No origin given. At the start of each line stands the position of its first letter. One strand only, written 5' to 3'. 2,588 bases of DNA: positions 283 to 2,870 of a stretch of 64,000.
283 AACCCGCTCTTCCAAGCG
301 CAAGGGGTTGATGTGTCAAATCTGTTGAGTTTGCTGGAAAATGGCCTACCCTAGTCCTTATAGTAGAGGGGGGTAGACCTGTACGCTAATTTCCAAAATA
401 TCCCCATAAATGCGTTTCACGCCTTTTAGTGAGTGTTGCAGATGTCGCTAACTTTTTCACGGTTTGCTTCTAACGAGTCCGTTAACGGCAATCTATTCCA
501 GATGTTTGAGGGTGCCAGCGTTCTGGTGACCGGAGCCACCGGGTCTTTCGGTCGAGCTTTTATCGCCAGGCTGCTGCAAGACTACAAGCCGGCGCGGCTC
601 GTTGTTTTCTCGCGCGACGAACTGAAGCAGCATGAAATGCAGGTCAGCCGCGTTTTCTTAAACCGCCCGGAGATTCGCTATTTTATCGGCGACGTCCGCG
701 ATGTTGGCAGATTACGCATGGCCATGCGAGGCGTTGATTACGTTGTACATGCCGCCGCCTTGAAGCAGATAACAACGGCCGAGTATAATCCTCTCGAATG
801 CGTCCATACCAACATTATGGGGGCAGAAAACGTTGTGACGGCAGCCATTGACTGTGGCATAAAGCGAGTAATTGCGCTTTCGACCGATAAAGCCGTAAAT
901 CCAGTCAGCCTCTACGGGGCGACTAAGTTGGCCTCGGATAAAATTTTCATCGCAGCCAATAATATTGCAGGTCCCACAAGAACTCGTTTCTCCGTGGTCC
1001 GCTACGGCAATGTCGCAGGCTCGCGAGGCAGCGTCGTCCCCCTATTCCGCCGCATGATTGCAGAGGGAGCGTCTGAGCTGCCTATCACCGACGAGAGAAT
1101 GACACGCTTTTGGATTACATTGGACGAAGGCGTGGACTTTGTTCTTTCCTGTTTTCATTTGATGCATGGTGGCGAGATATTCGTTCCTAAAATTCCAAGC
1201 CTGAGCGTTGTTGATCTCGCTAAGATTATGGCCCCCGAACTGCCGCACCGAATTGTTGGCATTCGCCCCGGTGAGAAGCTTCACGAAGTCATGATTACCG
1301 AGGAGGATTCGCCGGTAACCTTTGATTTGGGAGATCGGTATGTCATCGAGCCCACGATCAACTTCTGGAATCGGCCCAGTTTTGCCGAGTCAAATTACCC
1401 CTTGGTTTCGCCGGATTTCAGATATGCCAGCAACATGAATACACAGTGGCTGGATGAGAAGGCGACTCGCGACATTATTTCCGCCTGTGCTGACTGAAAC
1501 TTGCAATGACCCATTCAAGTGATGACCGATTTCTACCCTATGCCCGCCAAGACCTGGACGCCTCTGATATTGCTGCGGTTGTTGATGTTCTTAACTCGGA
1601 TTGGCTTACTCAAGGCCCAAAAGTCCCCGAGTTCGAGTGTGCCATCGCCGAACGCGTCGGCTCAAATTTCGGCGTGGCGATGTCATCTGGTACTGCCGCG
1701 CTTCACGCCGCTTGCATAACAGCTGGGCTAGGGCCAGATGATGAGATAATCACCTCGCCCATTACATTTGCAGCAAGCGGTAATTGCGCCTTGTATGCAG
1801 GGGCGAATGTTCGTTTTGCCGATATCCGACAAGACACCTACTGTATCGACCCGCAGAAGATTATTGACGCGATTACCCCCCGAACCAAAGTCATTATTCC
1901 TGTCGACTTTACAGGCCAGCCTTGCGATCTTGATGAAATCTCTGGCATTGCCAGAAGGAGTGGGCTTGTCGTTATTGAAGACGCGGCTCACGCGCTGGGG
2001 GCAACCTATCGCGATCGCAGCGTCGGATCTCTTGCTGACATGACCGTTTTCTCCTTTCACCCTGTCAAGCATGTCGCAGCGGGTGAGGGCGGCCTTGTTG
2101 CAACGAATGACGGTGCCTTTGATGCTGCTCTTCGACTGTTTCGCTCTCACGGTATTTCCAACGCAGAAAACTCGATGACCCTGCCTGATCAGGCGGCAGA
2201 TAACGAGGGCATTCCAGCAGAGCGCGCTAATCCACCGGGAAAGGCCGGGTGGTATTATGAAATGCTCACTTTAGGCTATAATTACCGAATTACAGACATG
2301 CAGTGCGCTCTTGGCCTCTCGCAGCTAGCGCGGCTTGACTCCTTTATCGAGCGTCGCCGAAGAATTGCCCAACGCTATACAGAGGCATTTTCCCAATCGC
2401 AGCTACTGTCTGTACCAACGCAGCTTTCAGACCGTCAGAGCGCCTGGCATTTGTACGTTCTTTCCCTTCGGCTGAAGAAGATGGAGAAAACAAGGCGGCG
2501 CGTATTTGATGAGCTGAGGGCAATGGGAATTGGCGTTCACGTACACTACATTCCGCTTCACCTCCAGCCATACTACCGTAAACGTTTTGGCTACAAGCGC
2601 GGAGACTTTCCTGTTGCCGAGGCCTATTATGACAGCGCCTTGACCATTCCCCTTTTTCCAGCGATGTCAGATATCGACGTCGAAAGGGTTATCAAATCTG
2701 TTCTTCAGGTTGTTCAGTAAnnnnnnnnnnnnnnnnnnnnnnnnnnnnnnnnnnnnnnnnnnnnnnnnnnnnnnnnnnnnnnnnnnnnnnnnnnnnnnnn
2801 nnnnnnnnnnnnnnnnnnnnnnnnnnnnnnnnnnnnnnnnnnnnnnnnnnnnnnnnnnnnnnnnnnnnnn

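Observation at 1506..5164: Class B radical SAM gene inserted between pseC and pseF: candidate C-modified pseudaminic acid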

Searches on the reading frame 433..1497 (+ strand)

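Call 3: search_protein_families(library=pfam, proteins=[window:433-1497:+])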
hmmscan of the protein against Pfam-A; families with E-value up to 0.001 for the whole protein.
window:433-1497:+ (354 aa): 10 families
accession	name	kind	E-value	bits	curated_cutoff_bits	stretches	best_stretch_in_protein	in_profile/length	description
PF02719.21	Polysacc_synt_2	-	1.8e-98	329.8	20.2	1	30-305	1-291/293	Polysaccharide biosynthesis protein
PF01370.27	Epimerase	-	2.4e-25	89.8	20.9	1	30-238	1-222/240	NAD dependent epimerase/dehydratase family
PF01073.25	3Beta_HSD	-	4.2e-16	59.2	22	1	31-157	1-122/280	3-beta hydroxysteroid dehydrogenase/isomerase family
PF16363.11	GDP_Man_Dehyd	-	4.4e-12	46.5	27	1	31-180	1-172/332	GDP-mannose 4,6 dehydratase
PF13460.12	NAD_binding_10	-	1e-10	42.2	27.2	1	34-156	1-103/184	NAD(P)H-binding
PF04321.23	RmlD_sub_bind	-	1.2e-08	34.9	27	1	30-199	3-156/287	RmlD substrate binding domain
PF07993.18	NAD_binding_4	-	1e-06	28.5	20.1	1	32-159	1-144/258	Male sterility protein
PF05368.20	NmrA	-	3.2e-05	24.1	27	1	29-147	4-103/298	NmrA-like family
PF00106.31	adh_short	-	3.9e-05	23.7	26.6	1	30-194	3-182/195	short chain dehydrogenase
PF08659.16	KR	-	0.0002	21.8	22.6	1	28-110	1-91/180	KR domain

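Call 4: search_protein_families(library=ncbifam, proteins=[window:433-1497:+])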
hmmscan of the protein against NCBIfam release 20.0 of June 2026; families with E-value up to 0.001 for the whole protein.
window:433-1497:+ (354 aa): 23 families
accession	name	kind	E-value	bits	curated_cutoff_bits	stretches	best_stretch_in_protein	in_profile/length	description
TIGR03589.1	PseB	equivalog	4e-154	512.3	407.75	1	24-348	1-323/324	UDP-N-acetylglucosamine 4,6-dehydratase (inverting)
TIGR04130.1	FnlA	equivalog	4.4e-73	246.1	730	1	24-347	1-323/337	UDP-N-acetylglucosamine 4,6-dehydratase/5-epimerase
TIGR04180.1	EDH_00030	hypoth_equivalog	4.4e-18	65.4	475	1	30-225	1-209/297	NAD-dependent 4,6-dehydratase LegB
TIGR03466.1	HpnA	hypoth_equivalog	2.8e-13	49.5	367.65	1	29-154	2-116/327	hopanoid-associated sugar epimerase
NF041293.1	G6PDh_Azf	equivalog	9.5e-13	48.1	400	1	29-156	4-120/252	NAD-dependent glucose-6-phosphate dehydrogenase Azf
TIGR01179.1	galE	equivalog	1.2e-11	44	262.3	1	30-198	2-180/332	UDP-glucose 4-epimerase GalE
TIGR01181.1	dTDP_gluc_dehyt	equivalog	7.3e-10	38.4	365.1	1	30-154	2-128/321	dTDP-glucose 4,6-dehydratase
TIGR02622.1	CDP_4_6_dhtase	equivalog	3.2e-09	36.4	278.45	1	25-155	2-133/352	CDP-glucose 4,6-dehydratase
TIGR01214.1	rmlD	equivalog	6.6e-09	35.3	224.05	1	30-176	2-139/285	dTDP-4-dehydrorhamnose reductase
NF052578.1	StrlDmthSdmBMthl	equivalog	1.4e-08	34.9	600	1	30-155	3-117/328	sterol demethylase protein SdmB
NF042422.1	oxyalk_red_OleD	equivalog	4.7e-08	32.8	580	1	30-153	3-112/329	2-alkyl-3-oxoalkanoate reductase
NF042423.1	oxyalk_red_Shew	equivalog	5.3e-08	32.3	580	1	29-152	10-119/331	2-alkyl-3-oxoalkanoate reductase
NF005539.0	PRK07201.1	equivalog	7.2e-08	31.6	549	1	30-139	3-113/657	SDR family oxidoreductase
NF004520.0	PRK05865.1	equivalog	1.2e-06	26.7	1509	1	30-153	3-105/854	sugar epimerase family protein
TIGR01746.1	Thioester-redct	subfamily_domain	1.3e-06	27.9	213.35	1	30-156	2-141/371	thioester reductase domain-containing protein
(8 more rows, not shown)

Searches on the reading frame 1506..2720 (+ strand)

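Call 3: search_protein_families(library=pfam, proteins=[window:1506-2720:+])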
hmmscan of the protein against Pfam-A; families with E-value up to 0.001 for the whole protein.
window:1506-2720:+ (404 aa): 5 families
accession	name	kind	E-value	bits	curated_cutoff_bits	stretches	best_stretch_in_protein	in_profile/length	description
PF01041.23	DegT_DnrJ_EryC1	-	7e-120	401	19.8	1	16-399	2-359/360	DegT/DnrJ/EryC1/StrS aminotransferase family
PF00155.27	Aminotran_1_2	-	7.2e-11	42.3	19.7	1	40-166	44-192/361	Aminotransferase class I and II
PF01212.27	Beta_elim_lyase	-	1.1e-08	35.2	27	1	37-342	31-270/288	Beta-eliminating lyase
PF01053.26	Cys_Met_Meta_PP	-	1.7e-05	24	27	1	38-180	52-192/381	Cys/Met metabolism PLP-dependent enzyme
PF00266.25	Aminotran_5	-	2.2e-05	24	21.5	1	60-185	68-200/371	Aminotransferase class-V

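Call 4: search_protein_families(library=ncbifam, proteins=[window:1506-2720:+])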
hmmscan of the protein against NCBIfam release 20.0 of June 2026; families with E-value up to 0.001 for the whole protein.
window:1506-2720:+ (404 aa): 24 families
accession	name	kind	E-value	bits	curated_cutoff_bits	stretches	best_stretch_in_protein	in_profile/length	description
TIGR03588.1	PseC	equivalog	1.2e-145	485.2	423.5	1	9-402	1-379/380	UDP-4-amino-4,6-dideoxy-N-acetyl-beta-L-altrosamine transaminase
NF008658.2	PRK11658.1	equivalog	2e-89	299.9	631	1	8-403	3-377/379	UDP-4-amino-4-deoxy-L-arabinose aminotransferase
NF008687.0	PRK11706.1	equivalog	1.1e-64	218.5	375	2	46-216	39-209/375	dTDP-4-amino-4,6-dideoxygalactose transaminase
TIGR04181.1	NHT_00031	hypoth_equivalog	2.7e-63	214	420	2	17-210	8-218/359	LegC family aminotransferase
NF011936.0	PRK15407.1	equivalog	1.4e-53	182.2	423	1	7-403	34-436/440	lipopolysaccharide biosynthesis protein RfbH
TIGR02379.1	ECA_wecE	subfamily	1.3e-52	178.8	434.85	2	42-217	35-211/376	dTDP-4-amino-4,6-dideoxy-D-glucose transaminase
TIGR04427.1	PLP_DesI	equivalog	8.8e-51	173.2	650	2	28-225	41-237/390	dTDP-4-dehydro-6-deoxyglucose aminotransferase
NF004770.0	PRK06108.1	subfamily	2.2e-06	26.8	422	1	57-164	100-214/396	pyridoxal phosphate-dependent aminotransferase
TIGR01328.1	met_gam_lyase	equivalog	2.2e-06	26.8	549.7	1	38-199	59-215/391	methionine gamma-lyase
NF041364.1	GntC_guanitoxin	equivalog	2.1e-05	23.6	415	1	57-161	63-175/356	guanitoxin biosynthesis PLP-dependent (S)-gamma-hydroxy-L-arginine cyclodehydratase GntC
NF006095.0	PRK08247.1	equivalog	3.7e-05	22.7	585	1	41-182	56-194/369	methionine biosynthesis PLP-dependent protein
NF005263.0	PRK06767.1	equivalog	4.3e-05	22.7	617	1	38-199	61-217/392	methionine gamma-lyase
NF005816.0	PRK07682.1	equivalog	4.4e-05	22.3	620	1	69-171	105-213/390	aminotransferase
NF005855.0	PRK07777.1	equivalog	9e-05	21.9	553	1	57-161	92-204/391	pyridoxal phosphate-dependent aminotransferase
NF006569.0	PRK09082.1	subfamily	0.00012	21.3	420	1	54-131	91-168/386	methionine aminotransferase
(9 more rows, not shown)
